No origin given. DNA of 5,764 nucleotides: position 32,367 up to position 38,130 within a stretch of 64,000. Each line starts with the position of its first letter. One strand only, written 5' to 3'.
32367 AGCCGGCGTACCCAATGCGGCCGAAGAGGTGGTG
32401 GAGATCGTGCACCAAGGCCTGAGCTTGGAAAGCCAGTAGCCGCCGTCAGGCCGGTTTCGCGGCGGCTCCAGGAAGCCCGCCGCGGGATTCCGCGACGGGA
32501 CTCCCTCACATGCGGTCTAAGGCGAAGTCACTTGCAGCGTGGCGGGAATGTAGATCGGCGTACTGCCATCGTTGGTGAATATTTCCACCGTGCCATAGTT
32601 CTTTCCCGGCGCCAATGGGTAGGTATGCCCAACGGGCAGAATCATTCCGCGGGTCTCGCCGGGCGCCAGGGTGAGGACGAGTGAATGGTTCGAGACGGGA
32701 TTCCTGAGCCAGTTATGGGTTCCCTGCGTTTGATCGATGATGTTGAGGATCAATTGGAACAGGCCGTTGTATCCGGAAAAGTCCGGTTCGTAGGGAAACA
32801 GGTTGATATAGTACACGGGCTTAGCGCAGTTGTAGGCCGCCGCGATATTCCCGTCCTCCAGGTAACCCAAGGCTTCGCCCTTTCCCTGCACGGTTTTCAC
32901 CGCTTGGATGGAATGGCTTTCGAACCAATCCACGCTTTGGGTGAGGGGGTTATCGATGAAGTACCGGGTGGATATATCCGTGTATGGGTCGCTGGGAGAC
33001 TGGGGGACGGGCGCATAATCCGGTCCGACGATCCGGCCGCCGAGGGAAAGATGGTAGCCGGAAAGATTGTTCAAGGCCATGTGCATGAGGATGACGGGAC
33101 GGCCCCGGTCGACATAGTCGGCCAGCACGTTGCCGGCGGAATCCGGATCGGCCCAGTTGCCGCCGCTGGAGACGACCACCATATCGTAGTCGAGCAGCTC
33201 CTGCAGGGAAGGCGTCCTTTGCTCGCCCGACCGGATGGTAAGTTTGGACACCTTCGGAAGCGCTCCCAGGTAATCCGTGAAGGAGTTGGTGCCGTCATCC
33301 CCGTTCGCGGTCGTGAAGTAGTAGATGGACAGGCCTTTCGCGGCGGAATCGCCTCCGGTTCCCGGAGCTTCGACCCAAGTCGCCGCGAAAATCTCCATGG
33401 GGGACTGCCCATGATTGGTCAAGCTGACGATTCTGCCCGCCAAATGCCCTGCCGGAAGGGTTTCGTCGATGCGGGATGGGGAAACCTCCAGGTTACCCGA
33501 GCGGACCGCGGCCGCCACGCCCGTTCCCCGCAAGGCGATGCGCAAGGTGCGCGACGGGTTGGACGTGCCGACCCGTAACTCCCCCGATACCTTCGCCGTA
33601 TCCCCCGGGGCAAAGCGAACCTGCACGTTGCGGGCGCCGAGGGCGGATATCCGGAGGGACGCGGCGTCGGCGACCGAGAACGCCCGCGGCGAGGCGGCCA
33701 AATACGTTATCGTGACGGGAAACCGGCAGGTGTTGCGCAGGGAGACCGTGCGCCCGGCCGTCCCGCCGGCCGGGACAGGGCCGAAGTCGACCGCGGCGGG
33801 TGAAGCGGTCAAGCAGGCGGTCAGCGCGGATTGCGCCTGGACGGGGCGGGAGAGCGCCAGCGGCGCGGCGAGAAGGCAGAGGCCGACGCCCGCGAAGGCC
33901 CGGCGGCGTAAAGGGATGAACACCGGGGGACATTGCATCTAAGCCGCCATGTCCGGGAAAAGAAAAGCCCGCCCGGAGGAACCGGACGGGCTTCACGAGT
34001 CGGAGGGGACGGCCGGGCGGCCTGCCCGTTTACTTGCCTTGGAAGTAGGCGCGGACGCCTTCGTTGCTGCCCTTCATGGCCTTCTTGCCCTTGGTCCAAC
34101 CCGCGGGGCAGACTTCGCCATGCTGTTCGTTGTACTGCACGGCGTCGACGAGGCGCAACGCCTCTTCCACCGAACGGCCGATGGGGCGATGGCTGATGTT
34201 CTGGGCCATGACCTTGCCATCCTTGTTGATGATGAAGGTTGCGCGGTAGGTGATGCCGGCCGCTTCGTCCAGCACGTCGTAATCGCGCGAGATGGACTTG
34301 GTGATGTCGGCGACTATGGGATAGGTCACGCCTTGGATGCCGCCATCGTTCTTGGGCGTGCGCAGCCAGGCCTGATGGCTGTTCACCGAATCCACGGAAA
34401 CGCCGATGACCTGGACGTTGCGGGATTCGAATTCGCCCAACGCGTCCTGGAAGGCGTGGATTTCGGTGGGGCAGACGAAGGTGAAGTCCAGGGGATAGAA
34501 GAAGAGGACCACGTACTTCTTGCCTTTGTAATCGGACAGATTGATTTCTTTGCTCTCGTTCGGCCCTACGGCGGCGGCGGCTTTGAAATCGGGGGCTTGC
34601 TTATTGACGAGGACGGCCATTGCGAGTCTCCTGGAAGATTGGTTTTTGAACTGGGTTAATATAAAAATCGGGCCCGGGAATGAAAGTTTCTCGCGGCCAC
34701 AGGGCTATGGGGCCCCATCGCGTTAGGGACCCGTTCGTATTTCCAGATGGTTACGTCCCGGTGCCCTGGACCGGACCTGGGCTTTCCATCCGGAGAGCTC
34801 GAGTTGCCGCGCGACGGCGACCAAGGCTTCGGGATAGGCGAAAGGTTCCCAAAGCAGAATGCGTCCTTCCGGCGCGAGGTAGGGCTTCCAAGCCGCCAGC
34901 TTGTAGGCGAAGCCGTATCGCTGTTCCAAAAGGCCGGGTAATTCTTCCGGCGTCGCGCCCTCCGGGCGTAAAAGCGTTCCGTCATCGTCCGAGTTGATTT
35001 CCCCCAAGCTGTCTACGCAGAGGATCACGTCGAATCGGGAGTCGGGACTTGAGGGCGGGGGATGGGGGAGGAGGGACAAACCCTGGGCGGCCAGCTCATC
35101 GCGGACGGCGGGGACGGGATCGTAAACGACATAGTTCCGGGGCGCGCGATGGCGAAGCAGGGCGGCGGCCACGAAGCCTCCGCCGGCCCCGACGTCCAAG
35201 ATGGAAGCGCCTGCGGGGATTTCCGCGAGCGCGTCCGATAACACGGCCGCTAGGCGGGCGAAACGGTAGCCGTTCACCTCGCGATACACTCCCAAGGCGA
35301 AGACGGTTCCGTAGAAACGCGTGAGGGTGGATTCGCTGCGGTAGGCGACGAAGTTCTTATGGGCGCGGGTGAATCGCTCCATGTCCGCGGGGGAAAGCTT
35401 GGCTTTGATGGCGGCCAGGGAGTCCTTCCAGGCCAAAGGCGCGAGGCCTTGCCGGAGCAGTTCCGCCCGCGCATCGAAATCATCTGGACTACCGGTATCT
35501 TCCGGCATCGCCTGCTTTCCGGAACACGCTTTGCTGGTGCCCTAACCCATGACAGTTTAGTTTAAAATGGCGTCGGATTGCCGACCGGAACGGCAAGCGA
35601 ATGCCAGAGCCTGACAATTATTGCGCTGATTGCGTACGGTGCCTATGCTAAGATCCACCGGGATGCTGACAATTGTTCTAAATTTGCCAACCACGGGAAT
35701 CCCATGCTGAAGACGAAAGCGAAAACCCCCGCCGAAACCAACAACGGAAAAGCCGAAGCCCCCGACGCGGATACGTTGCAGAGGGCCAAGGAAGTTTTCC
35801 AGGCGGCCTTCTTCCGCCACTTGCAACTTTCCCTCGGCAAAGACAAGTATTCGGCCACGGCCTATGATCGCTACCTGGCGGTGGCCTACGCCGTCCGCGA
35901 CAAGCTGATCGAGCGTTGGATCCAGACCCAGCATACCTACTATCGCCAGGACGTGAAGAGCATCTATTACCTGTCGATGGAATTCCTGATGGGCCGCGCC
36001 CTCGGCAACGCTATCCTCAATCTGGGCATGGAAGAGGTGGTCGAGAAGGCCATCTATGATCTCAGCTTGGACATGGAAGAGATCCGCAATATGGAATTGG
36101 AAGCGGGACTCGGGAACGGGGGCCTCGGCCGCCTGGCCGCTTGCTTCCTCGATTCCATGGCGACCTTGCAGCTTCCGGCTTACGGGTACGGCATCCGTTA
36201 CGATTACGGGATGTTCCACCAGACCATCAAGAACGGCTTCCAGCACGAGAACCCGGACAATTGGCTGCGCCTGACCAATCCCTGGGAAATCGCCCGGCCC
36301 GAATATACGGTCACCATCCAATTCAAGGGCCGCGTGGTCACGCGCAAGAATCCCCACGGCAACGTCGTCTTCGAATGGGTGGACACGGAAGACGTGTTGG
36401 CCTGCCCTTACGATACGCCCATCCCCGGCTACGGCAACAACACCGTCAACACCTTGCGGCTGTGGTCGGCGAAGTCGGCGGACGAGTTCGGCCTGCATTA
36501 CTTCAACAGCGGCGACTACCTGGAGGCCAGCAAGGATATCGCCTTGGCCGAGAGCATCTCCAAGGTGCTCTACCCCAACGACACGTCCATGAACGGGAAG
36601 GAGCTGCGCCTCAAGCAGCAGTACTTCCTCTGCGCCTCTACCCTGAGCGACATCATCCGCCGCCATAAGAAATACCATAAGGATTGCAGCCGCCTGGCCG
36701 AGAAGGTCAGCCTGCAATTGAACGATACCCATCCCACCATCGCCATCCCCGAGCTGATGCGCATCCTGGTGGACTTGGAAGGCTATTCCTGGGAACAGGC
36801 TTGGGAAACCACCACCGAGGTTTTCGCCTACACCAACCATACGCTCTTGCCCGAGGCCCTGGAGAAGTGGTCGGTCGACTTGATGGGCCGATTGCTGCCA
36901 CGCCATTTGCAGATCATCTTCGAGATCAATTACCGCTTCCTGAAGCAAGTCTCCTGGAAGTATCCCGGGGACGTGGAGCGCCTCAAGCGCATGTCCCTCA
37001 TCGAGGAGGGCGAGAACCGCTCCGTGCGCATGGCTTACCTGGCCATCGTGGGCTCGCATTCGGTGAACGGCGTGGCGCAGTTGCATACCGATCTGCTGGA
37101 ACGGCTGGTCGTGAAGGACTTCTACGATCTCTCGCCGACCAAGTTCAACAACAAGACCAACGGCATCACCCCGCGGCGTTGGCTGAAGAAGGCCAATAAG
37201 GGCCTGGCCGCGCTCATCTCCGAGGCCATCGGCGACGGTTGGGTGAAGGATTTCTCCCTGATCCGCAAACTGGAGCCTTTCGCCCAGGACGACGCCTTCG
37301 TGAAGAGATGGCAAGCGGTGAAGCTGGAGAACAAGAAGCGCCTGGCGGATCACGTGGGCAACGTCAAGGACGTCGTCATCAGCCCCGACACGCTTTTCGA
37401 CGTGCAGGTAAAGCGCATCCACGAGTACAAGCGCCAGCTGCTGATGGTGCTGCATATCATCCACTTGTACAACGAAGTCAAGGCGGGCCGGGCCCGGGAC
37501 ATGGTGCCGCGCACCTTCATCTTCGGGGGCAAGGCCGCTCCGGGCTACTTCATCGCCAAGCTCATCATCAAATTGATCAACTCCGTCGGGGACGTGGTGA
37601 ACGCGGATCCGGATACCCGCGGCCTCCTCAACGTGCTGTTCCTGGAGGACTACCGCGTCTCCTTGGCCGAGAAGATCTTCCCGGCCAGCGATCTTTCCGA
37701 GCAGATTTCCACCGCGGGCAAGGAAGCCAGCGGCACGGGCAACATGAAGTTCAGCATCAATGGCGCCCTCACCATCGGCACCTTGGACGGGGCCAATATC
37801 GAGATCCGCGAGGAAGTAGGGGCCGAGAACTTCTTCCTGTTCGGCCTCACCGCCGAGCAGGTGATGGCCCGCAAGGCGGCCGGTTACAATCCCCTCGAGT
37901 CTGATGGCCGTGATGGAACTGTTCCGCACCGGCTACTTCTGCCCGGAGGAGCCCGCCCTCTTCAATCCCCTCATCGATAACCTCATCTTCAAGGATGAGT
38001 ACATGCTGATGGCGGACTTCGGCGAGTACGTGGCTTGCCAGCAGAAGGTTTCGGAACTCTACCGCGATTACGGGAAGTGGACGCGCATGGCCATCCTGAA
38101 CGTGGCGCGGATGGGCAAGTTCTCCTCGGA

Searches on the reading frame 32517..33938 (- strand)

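Call 11: search_protein_families(library=pfam, proteins=[window:32517-33938:-], max_evalue=0.001)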
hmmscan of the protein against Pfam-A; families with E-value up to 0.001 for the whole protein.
window:32517-33938:- (473 aa): 2 families
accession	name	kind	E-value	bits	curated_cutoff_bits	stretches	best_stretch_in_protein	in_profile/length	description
PF22073.2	Cep192_D4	-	1e-06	29.4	35.5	1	43-140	4-111/112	Cep192 domain 4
PF15780.11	ASH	-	7.1e-05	23.4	27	1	45-125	9-90/98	Abnormal spindle-like microcephaly-assoc'd, ASPM-SPD-2-Hydin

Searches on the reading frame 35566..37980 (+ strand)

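Call 54: search_protein_families(library=pfam, proteins=[window:35566-37980:+], max_evalue=0.0001)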
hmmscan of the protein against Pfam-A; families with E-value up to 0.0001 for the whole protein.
window:35566-37980:+ (804 aa): 1 family
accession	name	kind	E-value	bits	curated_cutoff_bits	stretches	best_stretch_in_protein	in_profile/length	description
PF00343.26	Phosphorylase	-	1.5e-294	979.2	27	1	165-778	3-615/713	Carbohydrate phosphorylase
